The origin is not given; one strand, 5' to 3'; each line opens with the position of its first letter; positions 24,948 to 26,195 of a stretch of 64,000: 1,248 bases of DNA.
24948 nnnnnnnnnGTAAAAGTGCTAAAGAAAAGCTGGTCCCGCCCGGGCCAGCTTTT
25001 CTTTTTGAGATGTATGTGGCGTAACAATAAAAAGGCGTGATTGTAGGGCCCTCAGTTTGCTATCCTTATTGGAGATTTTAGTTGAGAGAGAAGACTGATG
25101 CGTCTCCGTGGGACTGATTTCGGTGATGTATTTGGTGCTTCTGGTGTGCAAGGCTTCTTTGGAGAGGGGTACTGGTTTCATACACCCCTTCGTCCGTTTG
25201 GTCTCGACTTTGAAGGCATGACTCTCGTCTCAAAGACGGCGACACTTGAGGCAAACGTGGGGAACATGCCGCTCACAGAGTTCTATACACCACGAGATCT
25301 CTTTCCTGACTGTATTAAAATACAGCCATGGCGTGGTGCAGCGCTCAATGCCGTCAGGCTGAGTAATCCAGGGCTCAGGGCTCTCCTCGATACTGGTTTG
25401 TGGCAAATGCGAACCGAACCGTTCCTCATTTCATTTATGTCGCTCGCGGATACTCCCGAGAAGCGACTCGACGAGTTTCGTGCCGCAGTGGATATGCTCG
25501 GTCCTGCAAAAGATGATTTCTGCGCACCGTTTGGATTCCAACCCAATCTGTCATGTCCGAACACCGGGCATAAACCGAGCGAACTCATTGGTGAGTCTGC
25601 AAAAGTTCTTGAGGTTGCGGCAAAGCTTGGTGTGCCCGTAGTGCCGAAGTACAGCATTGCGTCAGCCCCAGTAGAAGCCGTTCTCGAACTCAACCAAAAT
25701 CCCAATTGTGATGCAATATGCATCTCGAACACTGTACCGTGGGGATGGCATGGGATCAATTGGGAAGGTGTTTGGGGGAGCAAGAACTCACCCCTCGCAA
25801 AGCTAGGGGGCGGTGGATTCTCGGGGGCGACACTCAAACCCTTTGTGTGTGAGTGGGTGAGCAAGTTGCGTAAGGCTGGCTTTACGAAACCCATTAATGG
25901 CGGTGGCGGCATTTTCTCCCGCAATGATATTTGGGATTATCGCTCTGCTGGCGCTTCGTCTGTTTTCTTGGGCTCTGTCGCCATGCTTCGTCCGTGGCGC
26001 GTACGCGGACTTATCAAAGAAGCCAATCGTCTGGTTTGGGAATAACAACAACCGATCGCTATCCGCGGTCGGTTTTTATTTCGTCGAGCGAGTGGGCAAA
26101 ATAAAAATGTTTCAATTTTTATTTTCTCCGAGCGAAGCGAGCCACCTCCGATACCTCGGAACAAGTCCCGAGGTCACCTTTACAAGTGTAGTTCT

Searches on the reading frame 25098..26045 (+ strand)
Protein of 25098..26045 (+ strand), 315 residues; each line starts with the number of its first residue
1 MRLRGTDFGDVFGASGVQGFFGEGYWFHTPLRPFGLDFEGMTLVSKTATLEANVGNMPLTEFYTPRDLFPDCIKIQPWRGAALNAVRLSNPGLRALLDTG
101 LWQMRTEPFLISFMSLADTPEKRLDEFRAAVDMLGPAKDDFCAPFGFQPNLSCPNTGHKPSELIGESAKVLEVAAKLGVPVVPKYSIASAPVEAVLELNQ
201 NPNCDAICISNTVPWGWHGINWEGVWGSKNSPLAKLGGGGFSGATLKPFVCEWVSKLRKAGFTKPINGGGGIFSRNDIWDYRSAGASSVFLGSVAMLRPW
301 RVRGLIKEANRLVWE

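Call 81: search_protein_families(library=pfam, proteins=[window:25098-26045:+], max_evalue=0.0001)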
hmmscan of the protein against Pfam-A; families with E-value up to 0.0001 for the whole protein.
window:25098-26045:+ (315 aa): 1 family
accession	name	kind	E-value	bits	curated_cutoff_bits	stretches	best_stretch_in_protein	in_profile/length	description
PF01180.27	DHO_dh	-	4.1e-14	52.9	27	1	80-296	64-273/291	Dihydroorotate dehydrogenase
